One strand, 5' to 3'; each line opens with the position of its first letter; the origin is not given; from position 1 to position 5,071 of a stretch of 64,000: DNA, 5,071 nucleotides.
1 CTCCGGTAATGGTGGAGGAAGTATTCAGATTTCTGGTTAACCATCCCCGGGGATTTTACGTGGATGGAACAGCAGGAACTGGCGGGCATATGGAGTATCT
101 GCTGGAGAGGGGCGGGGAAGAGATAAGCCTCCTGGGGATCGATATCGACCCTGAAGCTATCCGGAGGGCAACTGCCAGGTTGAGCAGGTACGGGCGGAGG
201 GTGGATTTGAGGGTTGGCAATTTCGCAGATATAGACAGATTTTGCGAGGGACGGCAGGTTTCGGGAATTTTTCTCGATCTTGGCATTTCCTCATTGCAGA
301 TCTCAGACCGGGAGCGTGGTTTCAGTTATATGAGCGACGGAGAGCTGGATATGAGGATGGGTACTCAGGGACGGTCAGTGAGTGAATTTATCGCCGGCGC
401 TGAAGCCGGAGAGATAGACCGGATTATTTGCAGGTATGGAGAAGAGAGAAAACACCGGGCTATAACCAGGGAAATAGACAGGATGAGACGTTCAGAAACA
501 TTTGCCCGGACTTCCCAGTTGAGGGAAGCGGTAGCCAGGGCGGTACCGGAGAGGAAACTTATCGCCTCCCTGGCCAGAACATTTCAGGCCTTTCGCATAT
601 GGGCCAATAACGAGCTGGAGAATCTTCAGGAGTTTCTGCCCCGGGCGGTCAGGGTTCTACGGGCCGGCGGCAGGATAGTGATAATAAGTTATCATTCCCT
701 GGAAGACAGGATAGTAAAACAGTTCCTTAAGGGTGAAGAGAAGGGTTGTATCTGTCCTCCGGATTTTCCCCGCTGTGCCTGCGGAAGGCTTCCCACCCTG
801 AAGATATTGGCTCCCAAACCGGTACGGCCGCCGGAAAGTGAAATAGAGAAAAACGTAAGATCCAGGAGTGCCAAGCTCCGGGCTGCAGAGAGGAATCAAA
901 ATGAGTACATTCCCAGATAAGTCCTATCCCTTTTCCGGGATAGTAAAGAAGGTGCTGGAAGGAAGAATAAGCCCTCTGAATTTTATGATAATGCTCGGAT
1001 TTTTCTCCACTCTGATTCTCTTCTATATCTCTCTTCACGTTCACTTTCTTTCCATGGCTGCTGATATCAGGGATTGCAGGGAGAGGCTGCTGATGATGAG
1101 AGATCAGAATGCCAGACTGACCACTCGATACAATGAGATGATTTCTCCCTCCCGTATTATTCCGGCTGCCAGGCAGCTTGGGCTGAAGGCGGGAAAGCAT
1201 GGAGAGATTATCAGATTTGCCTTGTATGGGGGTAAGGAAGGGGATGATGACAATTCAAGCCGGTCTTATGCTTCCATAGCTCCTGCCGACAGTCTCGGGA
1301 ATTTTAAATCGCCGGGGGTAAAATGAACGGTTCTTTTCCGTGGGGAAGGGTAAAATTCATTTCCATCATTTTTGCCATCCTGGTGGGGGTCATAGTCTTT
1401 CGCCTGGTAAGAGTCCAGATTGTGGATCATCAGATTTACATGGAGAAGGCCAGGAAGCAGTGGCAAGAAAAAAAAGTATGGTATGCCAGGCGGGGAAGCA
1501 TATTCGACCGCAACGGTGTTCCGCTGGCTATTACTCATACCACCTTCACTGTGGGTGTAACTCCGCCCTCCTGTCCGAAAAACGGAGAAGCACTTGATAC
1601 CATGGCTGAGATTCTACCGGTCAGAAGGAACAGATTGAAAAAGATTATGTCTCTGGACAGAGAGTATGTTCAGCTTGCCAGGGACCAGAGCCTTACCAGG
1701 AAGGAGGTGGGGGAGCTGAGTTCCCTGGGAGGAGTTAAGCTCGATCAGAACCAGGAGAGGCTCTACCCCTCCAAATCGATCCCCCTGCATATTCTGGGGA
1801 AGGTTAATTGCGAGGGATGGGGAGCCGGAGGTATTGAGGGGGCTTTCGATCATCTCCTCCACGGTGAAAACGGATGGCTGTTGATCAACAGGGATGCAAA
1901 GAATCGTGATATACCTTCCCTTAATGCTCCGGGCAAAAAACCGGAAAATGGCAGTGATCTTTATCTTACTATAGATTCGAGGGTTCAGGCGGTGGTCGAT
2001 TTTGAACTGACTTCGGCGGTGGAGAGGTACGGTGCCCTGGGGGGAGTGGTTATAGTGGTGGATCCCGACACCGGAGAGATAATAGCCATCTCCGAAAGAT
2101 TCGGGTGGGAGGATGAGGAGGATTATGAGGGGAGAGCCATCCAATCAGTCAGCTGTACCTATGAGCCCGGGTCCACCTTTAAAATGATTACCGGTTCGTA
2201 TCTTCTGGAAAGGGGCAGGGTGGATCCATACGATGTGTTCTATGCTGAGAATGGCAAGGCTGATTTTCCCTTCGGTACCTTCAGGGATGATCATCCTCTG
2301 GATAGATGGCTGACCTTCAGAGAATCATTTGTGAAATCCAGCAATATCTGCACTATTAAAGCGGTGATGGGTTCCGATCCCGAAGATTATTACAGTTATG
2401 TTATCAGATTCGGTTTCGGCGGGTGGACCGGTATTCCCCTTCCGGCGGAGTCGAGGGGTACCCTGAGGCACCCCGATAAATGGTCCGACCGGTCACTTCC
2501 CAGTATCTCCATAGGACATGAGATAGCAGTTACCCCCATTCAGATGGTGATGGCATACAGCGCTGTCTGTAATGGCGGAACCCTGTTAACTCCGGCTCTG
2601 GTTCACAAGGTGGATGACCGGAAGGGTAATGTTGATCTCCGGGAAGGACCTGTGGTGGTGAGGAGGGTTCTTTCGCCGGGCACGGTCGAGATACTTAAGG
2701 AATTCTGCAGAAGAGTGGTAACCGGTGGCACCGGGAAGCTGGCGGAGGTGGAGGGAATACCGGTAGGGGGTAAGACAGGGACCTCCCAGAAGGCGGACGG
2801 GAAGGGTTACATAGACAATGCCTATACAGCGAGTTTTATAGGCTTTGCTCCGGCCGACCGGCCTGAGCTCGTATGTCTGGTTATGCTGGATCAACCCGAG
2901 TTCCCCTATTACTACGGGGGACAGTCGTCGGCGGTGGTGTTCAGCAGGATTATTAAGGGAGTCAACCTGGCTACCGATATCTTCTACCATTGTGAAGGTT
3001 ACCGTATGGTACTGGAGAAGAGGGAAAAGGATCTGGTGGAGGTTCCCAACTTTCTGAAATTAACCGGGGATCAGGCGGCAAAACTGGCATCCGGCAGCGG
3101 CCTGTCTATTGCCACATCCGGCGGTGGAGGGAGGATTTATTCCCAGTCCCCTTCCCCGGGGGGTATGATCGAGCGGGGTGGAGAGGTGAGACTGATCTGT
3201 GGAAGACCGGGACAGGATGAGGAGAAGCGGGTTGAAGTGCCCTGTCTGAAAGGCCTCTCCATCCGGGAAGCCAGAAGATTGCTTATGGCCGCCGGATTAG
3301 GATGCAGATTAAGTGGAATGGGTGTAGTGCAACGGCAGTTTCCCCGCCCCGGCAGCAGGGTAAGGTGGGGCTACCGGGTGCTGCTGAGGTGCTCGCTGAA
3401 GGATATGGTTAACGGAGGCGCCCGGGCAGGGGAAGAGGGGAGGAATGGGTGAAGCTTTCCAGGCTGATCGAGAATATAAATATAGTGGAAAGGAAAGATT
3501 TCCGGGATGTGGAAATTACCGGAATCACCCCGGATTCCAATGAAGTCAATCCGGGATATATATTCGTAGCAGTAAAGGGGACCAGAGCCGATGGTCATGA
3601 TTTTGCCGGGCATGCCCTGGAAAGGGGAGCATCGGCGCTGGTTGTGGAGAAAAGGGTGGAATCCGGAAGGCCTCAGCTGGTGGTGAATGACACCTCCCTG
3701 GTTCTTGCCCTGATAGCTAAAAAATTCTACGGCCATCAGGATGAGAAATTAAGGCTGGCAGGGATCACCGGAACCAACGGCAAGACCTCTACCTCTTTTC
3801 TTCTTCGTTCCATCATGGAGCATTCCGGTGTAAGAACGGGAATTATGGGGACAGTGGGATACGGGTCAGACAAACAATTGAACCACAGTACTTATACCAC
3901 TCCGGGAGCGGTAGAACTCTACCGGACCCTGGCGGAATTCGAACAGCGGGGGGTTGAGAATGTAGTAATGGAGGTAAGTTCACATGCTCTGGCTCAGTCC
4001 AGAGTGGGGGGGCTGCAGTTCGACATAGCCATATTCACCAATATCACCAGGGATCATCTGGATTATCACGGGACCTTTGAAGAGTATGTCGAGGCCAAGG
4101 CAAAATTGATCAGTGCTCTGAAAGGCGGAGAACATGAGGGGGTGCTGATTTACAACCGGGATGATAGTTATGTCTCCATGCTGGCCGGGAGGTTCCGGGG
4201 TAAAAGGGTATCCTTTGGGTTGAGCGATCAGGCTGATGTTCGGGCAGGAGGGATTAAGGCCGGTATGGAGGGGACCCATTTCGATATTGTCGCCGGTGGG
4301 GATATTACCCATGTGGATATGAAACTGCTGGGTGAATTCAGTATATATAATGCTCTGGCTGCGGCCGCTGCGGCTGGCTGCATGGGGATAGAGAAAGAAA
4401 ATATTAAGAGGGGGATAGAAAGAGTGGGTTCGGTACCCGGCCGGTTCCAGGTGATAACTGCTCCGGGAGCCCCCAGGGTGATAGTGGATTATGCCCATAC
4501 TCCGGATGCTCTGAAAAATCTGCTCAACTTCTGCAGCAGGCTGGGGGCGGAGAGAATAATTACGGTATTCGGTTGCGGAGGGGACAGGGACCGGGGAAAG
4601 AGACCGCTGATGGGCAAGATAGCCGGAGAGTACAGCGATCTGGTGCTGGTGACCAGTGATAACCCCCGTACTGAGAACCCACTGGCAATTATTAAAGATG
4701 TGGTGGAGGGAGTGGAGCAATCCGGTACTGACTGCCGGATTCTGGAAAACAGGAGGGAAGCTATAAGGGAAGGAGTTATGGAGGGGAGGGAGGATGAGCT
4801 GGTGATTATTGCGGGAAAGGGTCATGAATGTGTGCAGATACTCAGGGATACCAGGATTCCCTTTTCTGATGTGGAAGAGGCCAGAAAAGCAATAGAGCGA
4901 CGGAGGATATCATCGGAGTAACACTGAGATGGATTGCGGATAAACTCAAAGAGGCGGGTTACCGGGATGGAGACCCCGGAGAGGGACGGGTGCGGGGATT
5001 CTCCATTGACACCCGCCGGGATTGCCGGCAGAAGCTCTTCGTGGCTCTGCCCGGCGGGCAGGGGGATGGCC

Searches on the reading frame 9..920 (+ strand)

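Call 77: search_protein_families(library=pfam, proteins=[window:9-920:+], max_evalue=1e-8)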
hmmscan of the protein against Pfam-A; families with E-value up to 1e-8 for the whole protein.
window:9-920:+ (303 aa): 2 families
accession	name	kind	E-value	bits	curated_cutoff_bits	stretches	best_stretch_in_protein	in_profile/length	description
PF01795.25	Methyltransf_5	-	2.3e-88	297.1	27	1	1-295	8-308/309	MraW methylase family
PF13649.12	Methyltransf_25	-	9.1e-09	36.3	27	0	21-106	5-87/97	Methyltransferase domain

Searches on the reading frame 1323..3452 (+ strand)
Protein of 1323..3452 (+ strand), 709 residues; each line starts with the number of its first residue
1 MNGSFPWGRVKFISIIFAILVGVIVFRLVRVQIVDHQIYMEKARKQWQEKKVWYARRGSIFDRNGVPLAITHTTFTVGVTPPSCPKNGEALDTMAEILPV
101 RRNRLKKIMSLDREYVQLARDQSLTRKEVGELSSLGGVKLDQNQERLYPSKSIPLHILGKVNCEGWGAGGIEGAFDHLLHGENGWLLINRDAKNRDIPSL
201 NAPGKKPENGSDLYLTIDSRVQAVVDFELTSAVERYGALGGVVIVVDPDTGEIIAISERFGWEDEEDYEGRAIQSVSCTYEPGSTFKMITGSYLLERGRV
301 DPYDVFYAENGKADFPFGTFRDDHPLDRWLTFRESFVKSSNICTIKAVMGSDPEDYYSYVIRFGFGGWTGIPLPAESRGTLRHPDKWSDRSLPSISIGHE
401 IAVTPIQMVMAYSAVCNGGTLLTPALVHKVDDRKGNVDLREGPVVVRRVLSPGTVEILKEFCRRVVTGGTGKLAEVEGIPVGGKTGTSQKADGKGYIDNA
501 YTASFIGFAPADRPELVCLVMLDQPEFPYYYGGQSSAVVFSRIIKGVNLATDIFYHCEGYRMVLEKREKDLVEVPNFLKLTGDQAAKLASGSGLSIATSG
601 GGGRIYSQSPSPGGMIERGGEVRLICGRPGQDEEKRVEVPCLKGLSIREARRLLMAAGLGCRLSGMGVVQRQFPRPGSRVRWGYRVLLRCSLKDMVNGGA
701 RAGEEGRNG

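Call 60: find_encoding_contigs(protein=window:1323-3452:+, flank=10000, max_places=4)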
Protein window:1323-3452:+ (709 aa): no gene with exactly this product is on record in the collection.

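Call 77: search_protein_families(library=pfam, proteins=[window:1323-3452:+], max_evalue=1e-8)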
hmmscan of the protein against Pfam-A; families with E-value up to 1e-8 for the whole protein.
window:1323-3452:+ (709 aa): 3 families
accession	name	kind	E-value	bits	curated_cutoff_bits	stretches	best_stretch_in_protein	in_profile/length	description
PF00905.27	Transpeptidase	-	1.1e-57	196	22.1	1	241-545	1-299/299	Penicillin binding protein transpeptidase domain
PF03793.24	PASTA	-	2e-16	60.1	23.2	0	572-625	1-61/64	PASTA domain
PF03717.20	PBP_dimer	-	8.1e-15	56.1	24.4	1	54-197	3-176/180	Penicillin-binding Protein dimerisation domain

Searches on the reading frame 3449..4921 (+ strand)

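Call 77: search_protein_families(library=pfam, proteins=[window:3449-4921:+], max_evalue=1e-8)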
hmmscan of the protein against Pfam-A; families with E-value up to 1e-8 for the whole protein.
window:3449-4921:+ (490 aa): 3 families
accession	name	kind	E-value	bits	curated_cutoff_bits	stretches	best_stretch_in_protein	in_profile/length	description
PF08245.18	Mur_ligase_M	-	6.7e-55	186.6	24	1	106-309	1-200/200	Mur ligase middle domain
PF02875.26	Mur_ligase_C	-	1.1e-29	104.3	28.4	1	331-458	1-127/127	Mur ligase, glutamate ligase domain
PF01225.30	Mur_ligase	-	1.9e-09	38.2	21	0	22-94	1-95/95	Mur ligase family, catalytic domain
